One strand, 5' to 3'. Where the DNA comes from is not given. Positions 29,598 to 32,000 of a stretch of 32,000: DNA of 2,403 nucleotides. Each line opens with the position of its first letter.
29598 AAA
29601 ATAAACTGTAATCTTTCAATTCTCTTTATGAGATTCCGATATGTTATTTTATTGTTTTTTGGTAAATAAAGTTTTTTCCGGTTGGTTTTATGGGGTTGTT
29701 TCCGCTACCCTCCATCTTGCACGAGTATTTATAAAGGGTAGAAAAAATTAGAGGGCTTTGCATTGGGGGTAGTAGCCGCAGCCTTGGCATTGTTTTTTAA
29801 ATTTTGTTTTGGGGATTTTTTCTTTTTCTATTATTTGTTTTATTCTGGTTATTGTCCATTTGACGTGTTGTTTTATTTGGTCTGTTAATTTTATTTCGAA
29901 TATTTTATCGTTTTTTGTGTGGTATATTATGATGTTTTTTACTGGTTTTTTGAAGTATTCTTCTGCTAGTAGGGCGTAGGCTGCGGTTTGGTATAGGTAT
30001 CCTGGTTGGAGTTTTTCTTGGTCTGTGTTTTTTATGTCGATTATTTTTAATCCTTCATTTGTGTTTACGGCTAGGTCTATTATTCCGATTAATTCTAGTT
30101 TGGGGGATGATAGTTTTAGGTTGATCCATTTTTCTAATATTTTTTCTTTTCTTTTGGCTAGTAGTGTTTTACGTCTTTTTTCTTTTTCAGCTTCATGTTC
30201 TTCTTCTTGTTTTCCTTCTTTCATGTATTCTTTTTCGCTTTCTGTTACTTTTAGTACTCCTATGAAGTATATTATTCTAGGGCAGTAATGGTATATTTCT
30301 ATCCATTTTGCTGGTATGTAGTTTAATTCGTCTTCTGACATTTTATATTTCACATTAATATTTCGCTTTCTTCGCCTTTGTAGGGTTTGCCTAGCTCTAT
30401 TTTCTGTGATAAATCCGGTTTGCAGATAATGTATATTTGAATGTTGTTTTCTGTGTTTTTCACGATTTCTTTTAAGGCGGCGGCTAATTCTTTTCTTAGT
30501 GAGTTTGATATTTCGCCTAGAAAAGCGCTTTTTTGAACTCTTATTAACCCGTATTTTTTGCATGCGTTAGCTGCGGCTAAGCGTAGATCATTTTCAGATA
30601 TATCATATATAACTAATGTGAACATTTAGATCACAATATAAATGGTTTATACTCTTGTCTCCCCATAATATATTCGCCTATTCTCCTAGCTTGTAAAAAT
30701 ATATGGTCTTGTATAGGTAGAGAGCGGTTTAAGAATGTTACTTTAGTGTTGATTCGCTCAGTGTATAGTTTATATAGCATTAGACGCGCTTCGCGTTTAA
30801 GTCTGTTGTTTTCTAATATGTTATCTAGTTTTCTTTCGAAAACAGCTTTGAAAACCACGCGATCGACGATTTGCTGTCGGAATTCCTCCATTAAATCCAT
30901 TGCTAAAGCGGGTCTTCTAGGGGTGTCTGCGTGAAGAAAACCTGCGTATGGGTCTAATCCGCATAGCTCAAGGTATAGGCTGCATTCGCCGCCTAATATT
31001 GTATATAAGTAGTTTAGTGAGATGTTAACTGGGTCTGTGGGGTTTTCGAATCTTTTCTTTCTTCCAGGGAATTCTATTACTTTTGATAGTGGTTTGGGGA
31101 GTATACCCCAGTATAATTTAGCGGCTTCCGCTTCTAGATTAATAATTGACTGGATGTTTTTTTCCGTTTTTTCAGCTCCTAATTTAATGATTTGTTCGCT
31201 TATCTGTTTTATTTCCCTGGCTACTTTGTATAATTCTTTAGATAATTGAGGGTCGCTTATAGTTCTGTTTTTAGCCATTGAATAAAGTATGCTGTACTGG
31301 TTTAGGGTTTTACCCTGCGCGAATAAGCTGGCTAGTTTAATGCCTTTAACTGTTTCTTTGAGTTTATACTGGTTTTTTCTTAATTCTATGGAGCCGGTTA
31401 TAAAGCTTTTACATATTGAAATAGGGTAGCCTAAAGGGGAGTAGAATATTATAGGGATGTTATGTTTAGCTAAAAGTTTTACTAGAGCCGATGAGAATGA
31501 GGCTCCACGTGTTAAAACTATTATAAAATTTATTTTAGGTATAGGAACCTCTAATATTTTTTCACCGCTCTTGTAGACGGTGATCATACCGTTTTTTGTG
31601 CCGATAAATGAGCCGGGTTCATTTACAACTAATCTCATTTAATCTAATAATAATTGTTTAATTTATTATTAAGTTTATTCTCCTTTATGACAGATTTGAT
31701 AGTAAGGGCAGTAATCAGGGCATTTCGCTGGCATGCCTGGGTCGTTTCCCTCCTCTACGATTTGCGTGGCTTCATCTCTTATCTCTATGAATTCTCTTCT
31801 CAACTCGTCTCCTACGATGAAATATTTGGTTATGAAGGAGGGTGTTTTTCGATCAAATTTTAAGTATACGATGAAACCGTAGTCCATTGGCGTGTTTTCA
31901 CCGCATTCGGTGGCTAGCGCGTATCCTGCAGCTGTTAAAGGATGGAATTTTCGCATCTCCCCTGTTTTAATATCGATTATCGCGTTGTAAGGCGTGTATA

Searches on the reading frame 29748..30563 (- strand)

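Call 19: search_protein_families(library=ncbifam, proteins=[window:29748-30563:-], max_evalue=0.01)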
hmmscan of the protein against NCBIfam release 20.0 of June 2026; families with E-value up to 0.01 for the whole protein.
window:29748-30563:- (271 aa): 5 families
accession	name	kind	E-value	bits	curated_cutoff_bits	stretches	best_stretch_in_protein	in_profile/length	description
TIGR00372.1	cas4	equivalog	1.5e-24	86.8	65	1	88-269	6-179/180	CRISPR-associated protein Cas4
NF049935.1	cas4g_cas1g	exception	5.4e-19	68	560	1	82-268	1-189/546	CRISPR-associated endonuclease Cas4g/Cas1g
TIGR04328.1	cas4_PREFRAN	exception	2.4e-10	40.7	70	1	87-269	5-176/178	type V CRISPR-associated protein Cas4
TIGR03491.1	TIGR03491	subfamily_domain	6.2e-05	22.1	97.45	1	131-270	64-206/462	TM0106 family RecB-like putative nuclease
NF041162.2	encap_f2a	equivalog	0.0011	18.1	380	1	138-255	18-129/295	family 2A encapsulin nanocompartment shell protein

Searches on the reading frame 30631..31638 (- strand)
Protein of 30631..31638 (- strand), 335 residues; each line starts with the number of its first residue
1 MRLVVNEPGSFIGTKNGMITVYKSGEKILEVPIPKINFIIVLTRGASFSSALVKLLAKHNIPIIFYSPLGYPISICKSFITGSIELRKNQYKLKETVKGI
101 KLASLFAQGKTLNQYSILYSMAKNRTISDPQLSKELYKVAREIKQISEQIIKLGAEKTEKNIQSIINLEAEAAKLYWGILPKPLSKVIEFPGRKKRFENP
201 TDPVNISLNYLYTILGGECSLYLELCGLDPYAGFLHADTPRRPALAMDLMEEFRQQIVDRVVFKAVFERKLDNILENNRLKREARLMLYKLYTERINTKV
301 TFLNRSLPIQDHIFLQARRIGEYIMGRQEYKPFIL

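Call 19: search_protein_families(library=ncbifam, proteins=[window:30631-31638:-], max_evalue=0.01)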
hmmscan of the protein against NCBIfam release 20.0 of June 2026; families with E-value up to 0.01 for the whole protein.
window:30631-31638:- (335 aa): 10 families
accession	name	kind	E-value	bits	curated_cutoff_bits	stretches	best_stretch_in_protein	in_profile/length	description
TIGR00287.1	cas1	equivalog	2.3e-64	217.5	71.7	1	3-332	2-327/327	CRISPR-associated endonuclease Cas1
TIGR03640.1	cas1_DVULG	exception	2.9e-49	168.1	385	1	3-334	6-339/340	type I-C CRISPR-associated endonuclease Cas1c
NF049935.1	cas4g_cas1g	exception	5.3e-48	163.8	560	1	2-333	216-543/546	CRISPR-associated endonuclease Cas4g/Cas1g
TIGR04093.1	cas1_CYANO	exception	2.5e-45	154.9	385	1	10-335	10-333/334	type I-D CRISPR-associated endonuclease Cas1d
TIGR03641.1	cas1_HMARI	exception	1.2e-27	97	304.1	1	5-334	5-321/324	type I-B CRISPR-associated endonuclease Cas1b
TIGR03639.1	cas1_NMENI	exception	1.3e-23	83.8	120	2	161-296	139-257/278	type II CRISPR-associated endonuclease Cas1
TIGR03983.1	cas1_MYXAN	equivalog_domain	4.2e-23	81.9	358.05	1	3-272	14-274/347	type I-MYXAN CRISPR-associated endonuclease Cas1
TIGR04329.1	cas1_PREFRAN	exception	1.1e-18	67.4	300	1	16-272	22-256/317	type V CRISPR-associated endonuclease Cas1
TIGR03638.1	cas1_ECOLI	exception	7.4e-06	25.4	215.6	0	200-285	168-248/269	type I-E CRISPR-associated endonuclease Cas1e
TIGR03637.1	cas1_YPEST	exception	0.00065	19.2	150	1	26-264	34-270/307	type I-F CRISPR-associated endonuclease Cas1f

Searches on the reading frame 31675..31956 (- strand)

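Call 19: search_protein_families(library=ncbifam, proteins=[window:31675-31956:-], max_evalue=0.01)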
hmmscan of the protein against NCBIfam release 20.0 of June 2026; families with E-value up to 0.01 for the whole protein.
window:31675-31956:- (93 aa): 2 families
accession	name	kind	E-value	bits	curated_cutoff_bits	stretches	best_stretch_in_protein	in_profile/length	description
TIGR01896.1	cas_AF1879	equivalog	2.3e-28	99.6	103.35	1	2-90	186-273/273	type I-A CRISPR-associated protein Cas4/Csa1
TIGR00372.1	cas4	equivalog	6.2e-05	22.9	65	1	9-90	102-179/180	CRISPR-associated protein Cas4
